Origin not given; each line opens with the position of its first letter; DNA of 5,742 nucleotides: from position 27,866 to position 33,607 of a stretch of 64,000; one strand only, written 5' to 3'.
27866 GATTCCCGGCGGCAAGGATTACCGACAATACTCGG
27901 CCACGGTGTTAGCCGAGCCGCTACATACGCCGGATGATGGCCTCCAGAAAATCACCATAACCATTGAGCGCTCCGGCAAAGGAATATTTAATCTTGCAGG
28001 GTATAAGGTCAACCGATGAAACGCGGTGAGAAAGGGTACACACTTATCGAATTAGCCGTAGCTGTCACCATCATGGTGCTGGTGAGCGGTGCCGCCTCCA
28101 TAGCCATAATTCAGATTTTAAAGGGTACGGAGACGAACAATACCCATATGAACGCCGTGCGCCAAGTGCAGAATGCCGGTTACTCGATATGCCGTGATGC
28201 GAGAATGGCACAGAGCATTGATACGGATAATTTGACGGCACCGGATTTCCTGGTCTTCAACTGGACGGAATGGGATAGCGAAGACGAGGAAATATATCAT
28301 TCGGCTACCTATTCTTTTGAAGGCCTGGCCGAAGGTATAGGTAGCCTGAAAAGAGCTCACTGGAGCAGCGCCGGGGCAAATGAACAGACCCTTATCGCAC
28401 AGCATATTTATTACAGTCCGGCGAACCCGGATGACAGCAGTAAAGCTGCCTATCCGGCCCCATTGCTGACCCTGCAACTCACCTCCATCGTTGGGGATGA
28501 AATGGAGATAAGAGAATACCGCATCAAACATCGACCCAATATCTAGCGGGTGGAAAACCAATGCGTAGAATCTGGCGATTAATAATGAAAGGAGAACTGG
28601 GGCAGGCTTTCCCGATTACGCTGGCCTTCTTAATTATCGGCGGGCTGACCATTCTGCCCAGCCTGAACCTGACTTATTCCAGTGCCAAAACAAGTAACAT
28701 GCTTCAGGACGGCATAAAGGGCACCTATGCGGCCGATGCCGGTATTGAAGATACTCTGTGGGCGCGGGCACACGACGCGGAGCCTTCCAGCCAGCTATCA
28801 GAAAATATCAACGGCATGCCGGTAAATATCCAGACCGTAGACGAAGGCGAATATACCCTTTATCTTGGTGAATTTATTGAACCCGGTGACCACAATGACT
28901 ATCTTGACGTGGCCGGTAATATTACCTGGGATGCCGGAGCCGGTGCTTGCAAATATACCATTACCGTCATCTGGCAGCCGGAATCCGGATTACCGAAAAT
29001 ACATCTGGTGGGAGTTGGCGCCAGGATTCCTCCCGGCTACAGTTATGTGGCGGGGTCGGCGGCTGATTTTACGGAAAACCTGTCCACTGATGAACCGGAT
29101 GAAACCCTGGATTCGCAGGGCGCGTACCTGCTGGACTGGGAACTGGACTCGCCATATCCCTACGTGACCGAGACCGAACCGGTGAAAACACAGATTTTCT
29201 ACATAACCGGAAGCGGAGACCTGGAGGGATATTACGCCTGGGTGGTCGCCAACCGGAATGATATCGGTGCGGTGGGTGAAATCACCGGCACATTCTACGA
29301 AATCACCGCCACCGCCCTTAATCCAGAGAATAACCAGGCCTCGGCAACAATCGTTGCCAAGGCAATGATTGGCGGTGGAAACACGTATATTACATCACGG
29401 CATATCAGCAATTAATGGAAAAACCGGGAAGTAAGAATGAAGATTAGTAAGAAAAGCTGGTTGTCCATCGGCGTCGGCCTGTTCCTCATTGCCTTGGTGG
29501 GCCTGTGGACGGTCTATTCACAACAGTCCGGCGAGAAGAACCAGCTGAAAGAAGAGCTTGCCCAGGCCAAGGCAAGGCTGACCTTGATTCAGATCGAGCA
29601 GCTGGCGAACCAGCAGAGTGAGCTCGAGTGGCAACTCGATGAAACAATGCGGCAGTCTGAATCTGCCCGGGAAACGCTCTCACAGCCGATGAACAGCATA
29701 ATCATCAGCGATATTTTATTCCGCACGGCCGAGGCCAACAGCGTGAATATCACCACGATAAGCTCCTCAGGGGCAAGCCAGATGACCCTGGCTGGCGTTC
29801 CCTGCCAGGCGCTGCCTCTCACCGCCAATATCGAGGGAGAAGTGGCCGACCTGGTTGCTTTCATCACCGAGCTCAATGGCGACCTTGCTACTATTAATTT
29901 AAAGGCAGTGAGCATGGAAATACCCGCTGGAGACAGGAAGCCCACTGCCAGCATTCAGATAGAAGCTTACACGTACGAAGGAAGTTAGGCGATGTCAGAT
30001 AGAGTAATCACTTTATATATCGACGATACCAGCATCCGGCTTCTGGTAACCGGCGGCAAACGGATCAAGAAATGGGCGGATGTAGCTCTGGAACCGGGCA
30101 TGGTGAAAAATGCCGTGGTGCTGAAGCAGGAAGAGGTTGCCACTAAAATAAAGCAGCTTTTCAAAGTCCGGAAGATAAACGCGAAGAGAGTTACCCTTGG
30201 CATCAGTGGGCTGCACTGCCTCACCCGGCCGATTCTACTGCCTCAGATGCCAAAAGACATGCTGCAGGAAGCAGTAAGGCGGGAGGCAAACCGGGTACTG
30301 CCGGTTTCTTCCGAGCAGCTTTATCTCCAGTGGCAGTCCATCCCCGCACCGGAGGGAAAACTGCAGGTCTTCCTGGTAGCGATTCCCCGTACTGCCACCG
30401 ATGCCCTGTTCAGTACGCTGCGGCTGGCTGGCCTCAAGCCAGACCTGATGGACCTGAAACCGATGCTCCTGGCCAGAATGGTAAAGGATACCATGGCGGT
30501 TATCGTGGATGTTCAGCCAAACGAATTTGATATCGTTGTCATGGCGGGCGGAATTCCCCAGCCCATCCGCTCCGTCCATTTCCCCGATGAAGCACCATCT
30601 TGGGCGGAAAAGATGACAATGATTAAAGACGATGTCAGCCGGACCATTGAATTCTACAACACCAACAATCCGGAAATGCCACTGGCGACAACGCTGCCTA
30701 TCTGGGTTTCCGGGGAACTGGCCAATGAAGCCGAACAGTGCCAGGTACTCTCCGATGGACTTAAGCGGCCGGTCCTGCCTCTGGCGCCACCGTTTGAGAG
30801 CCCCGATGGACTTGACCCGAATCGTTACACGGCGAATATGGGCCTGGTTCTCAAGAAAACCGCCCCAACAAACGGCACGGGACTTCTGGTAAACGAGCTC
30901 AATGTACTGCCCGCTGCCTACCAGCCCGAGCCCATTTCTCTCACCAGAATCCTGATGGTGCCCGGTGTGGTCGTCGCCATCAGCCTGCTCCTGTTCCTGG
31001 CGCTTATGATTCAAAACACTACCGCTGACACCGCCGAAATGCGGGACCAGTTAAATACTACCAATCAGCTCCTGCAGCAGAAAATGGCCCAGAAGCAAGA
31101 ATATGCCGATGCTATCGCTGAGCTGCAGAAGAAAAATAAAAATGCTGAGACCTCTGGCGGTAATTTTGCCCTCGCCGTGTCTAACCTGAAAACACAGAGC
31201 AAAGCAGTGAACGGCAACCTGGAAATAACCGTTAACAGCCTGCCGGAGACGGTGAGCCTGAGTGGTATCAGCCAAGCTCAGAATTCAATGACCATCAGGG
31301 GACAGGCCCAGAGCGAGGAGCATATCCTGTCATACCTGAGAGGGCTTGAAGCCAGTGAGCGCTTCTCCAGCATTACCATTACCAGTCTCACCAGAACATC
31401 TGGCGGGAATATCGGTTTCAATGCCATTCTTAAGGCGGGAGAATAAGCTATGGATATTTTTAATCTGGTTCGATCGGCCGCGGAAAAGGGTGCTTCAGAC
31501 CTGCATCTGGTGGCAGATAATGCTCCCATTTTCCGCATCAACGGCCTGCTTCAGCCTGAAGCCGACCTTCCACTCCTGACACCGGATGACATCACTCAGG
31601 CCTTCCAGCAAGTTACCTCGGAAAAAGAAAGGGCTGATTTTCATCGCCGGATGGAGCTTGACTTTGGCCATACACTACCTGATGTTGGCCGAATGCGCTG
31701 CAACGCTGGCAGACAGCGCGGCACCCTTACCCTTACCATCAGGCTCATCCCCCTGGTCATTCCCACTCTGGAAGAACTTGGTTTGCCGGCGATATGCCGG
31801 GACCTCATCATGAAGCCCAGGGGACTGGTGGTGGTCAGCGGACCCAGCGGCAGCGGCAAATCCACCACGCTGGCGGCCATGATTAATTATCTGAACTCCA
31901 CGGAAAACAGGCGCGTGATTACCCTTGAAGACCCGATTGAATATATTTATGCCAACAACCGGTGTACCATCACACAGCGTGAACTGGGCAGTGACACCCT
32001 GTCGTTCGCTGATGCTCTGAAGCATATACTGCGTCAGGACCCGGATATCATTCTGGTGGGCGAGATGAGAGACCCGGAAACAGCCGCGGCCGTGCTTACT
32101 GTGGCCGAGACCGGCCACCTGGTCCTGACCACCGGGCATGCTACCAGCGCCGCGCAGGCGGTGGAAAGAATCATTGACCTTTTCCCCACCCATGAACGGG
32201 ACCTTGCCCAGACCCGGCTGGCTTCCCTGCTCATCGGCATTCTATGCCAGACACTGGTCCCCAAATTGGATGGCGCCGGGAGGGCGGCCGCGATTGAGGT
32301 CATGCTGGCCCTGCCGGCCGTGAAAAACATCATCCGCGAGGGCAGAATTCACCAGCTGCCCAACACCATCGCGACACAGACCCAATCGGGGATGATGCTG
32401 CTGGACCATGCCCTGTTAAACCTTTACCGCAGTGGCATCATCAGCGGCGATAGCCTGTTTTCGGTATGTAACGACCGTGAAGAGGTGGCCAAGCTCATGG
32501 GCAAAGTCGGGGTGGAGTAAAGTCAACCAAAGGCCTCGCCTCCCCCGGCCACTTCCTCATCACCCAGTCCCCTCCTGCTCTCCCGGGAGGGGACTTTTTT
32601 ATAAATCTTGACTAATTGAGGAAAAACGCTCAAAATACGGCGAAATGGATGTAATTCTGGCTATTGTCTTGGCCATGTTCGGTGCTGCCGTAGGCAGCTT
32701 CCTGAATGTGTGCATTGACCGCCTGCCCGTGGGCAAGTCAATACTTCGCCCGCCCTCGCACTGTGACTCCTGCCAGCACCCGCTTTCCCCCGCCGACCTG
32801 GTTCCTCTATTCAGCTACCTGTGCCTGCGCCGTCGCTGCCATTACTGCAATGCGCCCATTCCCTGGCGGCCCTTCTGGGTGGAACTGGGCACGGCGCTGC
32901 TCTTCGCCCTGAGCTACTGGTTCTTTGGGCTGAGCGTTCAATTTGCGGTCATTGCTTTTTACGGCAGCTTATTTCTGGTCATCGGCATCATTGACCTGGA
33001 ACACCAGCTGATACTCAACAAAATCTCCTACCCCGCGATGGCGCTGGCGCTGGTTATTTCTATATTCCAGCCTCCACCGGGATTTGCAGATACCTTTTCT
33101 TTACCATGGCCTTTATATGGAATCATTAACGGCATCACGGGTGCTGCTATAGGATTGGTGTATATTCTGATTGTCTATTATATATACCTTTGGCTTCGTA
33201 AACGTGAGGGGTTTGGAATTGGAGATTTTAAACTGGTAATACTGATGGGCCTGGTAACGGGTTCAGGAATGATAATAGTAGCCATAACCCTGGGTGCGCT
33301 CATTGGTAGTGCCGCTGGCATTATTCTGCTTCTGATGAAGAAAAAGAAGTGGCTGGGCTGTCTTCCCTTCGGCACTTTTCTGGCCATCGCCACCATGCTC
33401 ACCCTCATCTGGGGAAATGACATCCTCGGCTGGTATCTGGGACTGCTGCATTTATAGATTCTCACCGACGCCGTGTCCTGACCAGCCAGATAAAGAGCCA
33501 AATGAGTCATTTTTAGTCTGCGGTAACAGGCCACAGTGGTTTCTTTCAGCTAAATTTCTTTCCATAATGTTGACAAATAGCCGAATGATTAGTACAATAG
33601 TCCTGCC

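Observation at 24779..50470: Two secretin-less type IV pilus gene sets that split the accessory functions between them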

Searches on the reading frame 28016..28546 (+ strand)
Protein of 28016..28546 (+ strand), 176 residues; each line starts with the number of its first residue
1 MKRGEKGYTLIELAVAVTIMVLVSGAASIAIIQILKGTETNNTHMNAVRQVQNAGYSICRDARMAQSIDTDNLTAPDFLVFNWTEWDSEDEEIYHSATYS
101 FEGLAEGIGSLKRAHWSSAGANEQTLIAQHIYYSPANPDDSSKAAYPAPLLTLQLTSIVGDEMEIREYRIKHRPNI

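Call 3: search_protein_families(library=pfam, proteins=[window:28016-28546:+], max_evalue=0.01)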
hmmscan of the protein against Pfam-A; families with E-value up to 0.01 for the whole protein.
window:28016-28546:+ (176 aa): 1 family
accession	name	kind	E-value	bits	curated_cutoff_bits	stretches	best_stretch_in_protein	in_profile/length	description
PF07963.17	N_methyl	-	4.5e-06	26.5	21.2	1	3-27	2-26/27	Prokaryotic N-terminal methylation motif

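Call 10: search_protein_families(library=ncbifam, proteins=[window:28016-28546:+], max_evalue=0.01)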
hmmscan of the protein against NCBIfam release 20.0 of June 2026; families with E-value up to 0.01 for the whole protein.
window:28016-28546:+ (176 aa): 2 families
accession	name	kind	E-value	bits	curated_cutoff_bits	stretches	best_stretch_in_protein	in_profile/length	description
TIGR02532.1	IV_pilin_GFxxxE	domain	0.00026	20.7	16.3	1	6-27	2-23/24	prepilin-type N-terminal cleavage/methylation domain-containing protein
NF038304.1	EPS_HpsC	equivalog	0.002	17.7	200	1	2-65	17-80/318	hormogonium polysaccharide secretion pseudopilin HpsC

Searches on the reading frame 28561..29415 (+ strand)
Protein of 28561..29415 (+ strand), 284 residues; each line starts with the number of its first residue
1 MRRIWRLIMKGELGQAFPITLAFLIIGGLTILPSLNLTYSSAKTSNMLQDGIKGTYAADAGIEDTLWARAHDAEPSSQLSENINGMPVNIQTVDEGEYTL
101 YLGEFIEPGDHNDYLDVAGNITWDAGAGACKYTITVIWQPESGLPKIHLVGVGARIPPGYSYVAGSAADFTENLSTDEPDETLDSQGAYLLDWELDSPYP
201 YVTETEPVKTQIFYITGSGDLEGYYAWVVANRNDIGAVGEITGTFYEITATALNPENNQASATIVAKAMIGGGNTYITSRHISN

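Call 3: search_protein_families(library=pfam, proteins=[window:28561-29415:+], max_evalue=0.01)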
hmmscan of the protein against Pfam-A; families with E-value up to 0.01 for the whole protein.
window:28561-29415:+ (284 aa): 0 families

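Call 10: search_protein_families(library=ncbifam, proteins=[window:28561-29415:+], max_evalue=0.01)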
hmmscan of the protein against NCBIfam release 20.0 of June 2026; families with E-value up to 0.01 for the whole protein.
window:28561-29415:+ (284 aa): 0 families

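Call 55: search_solved_structures(query=A4, max_evalue=10)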
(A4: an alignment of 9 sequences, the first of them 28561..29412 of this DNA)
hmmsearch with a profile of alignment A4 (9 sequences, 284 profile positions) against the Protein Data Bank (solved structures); distinct sequences matched with E-value up to 10: 1.
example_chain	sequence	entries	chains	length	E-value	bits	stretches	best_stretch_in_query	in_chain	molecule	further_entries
9goj_A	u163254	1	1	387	0.62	12.3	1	221-267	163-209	Phosphoenolpyruvate synthase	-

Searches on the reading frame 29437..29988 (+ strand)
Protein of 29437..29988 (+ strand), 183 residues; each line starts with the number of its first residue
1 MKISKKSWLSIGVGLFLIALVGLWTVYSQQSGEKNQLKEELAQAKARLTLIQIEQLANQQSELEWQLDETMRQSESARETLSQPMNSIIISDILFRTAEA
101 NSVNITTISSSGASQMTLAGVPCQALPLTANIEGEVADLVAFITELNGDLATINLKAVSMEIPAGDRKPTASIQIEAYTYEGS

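Call 3: search_protein_families(library=pfam, proteins=[window:29437-29988:+], max_evalue=0.01)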
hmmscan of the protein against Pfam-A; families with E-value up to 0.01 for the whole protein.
window:29437-29988:+ (183 aa): 0 families

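Call 10: search_protein_families(library=ncbifam, proteins=[window:29437-29988:+], max_evalue=0.01)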
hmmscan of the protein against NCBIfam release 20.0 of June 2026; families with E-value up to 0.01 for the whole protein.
window:29437-29988:+ (183 aa): 0 families

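Call 54: search_solved_structures(query=A3, max_evalue=10)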
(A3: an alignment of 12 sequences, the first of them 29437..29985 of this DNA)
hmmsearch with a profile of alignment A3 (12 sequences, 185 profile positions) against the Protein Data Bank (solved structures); distinct sequences matched with E-value up to 10: 8.
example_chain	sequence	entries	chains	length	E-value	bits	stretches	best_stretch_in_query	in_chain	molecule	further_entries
4ydh_A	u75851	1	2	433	0.46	13.3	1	33-84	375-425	Formin-like protein 1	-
3v4y_B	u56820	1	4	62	1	12.2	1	133-172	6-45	Nuclear inhibitor of protein phosphatase 1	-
4lhx_C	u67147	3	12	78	3.6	10.4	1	35-81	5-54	Rab-3A-interacting protein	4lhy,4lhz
6y07_A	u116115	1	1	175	4.6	10.1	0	53-117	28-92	sohair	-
6f6p_A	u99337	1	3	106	5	9.9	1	34-81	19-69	Rab-3A-interacting protein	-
6f6p_C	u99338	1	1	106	5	9.9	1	34-81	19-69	Rab-3A-interacting protein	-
4li0_C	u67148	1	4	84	5.3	9.9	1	36-81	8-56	Guanine nucleotide exchange factor for Rab-3A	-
3n4x_A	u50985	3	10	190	7.4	9.4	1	31-80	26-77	Monopolin complex subunit CSM1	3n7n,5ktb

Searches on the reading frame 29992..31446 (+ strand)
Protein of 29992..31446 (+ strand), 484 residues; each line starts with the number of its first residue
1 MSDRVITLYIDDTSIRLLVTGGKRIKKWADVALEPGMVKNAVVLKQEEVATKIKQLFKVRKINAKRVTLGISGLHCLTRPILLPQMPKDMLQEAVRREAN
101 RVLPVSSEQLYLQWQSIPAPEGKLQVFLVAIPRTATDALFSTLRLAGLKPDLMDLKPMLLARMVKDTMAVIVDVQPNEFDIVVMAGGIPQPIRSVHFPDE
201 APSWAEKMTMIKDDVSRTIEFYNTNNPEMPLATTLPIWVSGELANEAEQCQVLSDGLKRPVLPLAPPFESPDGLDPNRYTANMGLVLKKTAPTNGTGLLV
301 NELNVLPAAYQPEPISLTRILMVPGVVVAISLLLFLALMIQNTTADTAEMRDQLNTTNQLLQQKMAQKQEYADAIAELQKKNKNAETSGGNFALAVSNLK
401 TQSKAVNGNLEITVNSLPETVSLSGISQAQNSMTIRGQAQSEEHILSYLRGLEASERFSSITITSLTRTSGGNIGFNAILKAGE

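Call 3: search_protein_families(library=pfam, proteins=[window:29992-31446:+], max_evalue=0.01)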
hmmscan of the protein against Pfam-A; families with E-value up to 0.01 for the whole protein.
window:29992-31446:+ (484 aa): 2 families
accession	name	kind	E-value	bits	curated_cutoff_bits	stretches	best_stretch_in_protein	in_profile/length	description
PF11104.14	PilM_2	-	2.4e-11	43.6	27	1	23-165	21-167/340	Type IV pilus assembly protein PilM;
PF05137.18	PilN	-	2e-10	41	22.8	1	414-470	7-63/78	Fimbrial assembly protein (PilN)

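Call 22: find_related_loci(query=window:29992-31446:+, collection=metagenome_contigs, flank=10000)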
Query window:29992-31446:+ (484 aa) in metagenome_contigs; peptide patterns used: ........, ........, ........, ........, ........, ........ (x = any residue, [..] = any of these).
124 stretches matched a pattern; 41 encode a relative of the query (tblastn E <= 1e-3); 41 distinct loci.
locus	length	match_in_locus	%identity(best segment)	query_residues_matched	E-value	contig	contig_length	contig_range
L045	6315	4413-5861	84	1-483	0e+0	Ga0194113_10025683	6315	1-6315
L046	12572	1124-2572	84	1-483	0e+0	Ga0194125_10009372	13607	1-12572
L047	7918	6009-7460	82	1-484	0e+0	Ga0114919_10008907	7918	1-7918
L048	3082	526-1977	80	1-484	0e+0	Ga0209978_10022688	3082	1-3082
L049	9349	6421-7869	79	1-483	0e+0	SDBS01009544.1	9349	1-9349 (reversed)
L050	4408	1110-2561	80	1-484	0e+0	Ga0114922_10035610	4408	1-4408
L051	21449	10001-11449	78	1-483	0e+0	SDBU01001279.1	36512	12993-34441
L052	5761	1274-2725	80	1-484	0e+0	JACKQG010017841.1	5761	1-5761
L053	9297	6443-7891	78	1-483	0e+0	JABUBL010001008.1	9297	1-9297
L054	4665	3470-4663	81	1-398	0e+0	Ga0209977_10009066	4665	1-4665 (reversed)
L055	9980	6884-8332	62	1-484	0e+0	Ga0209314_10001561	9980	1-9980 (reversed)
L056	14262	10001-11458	62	1-484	0e+0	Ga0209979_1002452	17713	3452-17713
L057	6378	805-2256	61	1-484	0e+0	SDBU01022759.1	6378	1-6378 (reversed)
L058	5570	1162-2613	62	1-484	0e+0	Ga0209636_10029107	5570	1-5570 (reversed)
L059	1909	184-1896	59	1-484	0e+0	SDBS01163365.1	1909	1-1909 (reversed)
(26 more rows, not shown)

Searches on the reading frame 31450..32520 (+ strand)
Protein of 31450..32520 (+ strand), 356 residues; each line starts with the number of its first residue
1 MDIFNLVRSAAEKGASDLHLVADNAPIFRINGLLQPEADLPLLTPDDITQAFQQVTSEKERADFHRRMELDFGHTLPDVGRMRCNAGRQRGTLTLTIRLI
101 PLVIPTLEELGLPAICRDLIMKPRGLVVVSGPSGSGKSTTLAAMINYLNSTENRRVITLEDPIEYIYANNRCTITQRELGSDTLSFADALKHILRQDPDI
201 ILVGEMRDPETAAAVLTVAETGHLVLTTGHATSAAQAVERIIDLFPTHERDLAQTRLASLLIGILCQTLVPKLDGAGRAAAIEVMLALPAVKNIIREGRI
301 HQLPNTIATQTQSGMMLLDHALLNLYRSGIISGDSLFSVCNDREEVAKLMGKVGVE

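Call 3: search_protein_families(library=pfam, proteins=[window:31450-32520:+], max_evalue=0.01)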
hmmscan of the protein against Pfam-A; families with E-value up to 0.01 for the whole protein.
window:31450-32520:+ (356 aa): 16 families
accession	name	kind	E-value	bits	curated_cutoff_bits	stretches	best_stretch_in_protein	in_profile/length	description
PF00437.27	T2SSE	-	5.6e-45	154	24.9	1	116-283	134-291/370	Type II/IV secretion system protein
PF13191.12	AAA_16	-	2.7e-05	25.2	32.6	1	122-198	23-83/167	AAA ATPase domain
PF13401.12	AAA_22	-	6.4e-05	23.7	27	1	123-177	4-48/130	AAA domain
PF25199.1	nSTAND_NTPase5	-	8.4e-05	22.9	34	1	123-166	40-83/145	Novel STAND NTPase 5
PF13555.12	AAA_29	-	8.5e-05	22.7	27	1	121-152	19-50/61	P-loop containing region of AAA domain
PF13604.12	AAA_30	-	0.00011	22.4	27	1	115-159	9-52/191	AAA domain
PF13671.12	AAA_33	-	0.00052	20.8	27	1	126-241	1-115/143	AAA domain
PF20720.3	nSTAND3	-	0.0013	18.9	27.2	1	122-163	15-55/155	Novel STAND NTPase 3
PF00265.24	TK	-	0.0023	18.2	20.6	1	127-248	4-130/176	Thymidine kinase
PF00005.33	ABC_tran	-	0.0024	18.9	25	1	121-158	8-45/137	ABC transporter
PF06414.18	Zeta_toxin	-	0.0024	17.8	22.3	1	126-243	18-142/199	Zeta toxin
PF13245.12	AAA_19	-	0.0046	17.6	25.1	1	124-220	11-98/134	AAA domain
PF13173.12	AAA_14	-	0.0048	17.3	27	1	126-170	4-48/129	AAA domain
PF24883.2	NPHP3_N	-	0.0064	17.1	24.8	0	125-170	23-60/164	Nephrocystin 3, N-terminal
PF20703.3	nSTAND1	-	0.0067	16.5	27.1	0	124-167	33-85/379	Novel STAND NTPase 1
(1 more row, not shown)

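Call 10: search_protein_families(library=ncbifam, proteins=[window:31450-32520:+], max_evalue=0.01)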
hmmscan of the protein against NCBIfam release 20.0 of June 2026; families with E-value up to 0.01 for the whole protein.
window:31450-32520:+ (356 aa): 28 families (the best 25 are shown)
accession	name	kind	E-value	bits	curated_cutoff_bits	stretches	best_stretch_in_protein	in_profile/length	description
TIGR01420.1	pilT_fam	subfamily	1.6e-123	412.4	319.1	1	3-344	2-342/343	PilT/PilU family type 4a pilus ATPase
TIGR02525.1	plasmid_TraJ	equivalog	2.7e-45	154.9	368.3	1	82-331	102-358/372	plasmid transfer ATPase TraJ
TIGR02533.1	type_II_gspE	equivalog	6.7e-40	137.2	630.25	1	117-277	236-386/486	type II secretion system ATPase GspE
NF041000.1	ATPase_ComGA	equivalog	3e-38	131.3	300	1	94-271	95-266/267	competence type IV pilus ATPase ComGA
TIGR02524.1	dot_icm_DotB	equivalog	1.3e-37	129.9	463.3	1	92-332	102-346/358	Dot/Icm type IV secretion system ATPase DotB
TIGR02538.1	type_IV_pilB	equivalog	9.2e-37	126.9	675.65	1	118-244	310-432/564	type IV-A pilus assembly ATPase PilB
NF007755.0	PRK10436.1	equivalog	2.4e-34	118.8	617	1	5-284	91-369/465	type II secretion system protein GspE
NF053534.1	T4PilAsmATPsTfpB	equivalog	7.3e-34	117.1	850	1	117-273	329-475/584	type IV pilus assembly ATPase TfpB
TIGR02788.1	VirB11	equivalog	3.2e-17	62.5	249.95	1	124-247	144-270/308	P-type DNA transfer ATPase VirB11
NF058587.1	archaellum_moto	equivalog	6.2e-17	61.5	550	1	127-241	278-393/527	archaellum flagellar ATPase motor FlaI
TIGR02782.1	TrbB_P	equivalog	1.9e-15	56.9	304.55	1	124-254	136-265/303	P-type conjugative transfer ATPase TrbB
NF010407.0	PRK13833.1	subfamily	4.1e-14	52.7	499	1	116-245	137-263/323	conjugal transfer protein TrbB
NF010469.0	PRK13894.1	subfamily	4.2e-12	46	508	1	119-250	145-273/320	conjugal transfer ATPase TrbB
TIGR03819.1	heli_sec_ATPase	hypoth_equivalog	1.5e-11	44.1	373.15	1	120-241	174-297/340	TadA family conjugal transfer-associated ATPase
NF053672.1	bindosome_BasE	exception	2.5e-11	43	1000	1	114-246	260-393/512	bindosome assembly system ATPase subunit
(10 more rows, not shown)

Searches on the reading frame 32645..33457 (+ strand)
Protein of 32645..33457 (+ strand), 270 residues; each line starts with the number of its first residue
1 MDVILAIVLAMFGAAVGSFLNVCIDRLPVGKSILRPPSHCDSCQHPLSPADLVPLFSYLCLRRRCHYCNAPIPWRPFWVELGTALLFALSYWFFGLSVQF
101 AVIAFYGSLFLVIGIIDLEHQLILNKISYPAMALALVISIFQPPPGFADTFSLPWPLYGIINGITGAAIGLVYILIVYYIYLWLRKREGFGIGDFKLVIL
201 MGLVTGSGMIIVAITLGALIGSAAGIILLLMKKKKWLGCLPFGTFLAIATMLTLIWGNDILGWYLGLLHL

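Call 3: search_protein_families(library=pfam, proteins=[window:32645-33457:+], max_evalue=0.01)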
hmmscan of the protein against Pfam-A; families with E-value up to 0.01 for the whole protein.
window:32645-33457:+ (270 aa): 2 families
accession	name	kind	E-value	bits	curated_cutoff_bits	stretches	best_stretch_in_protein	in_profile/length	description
PF06750.18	A24_N_bact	-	6.2e-32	110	23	1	11-94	1-84/84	Bacterial Peptidase A24 N-terminal domain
PF01478.23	Peptidase_A24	-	1.6e-11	45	26.5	1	105-225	2-103/104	Type IV leader peptidase family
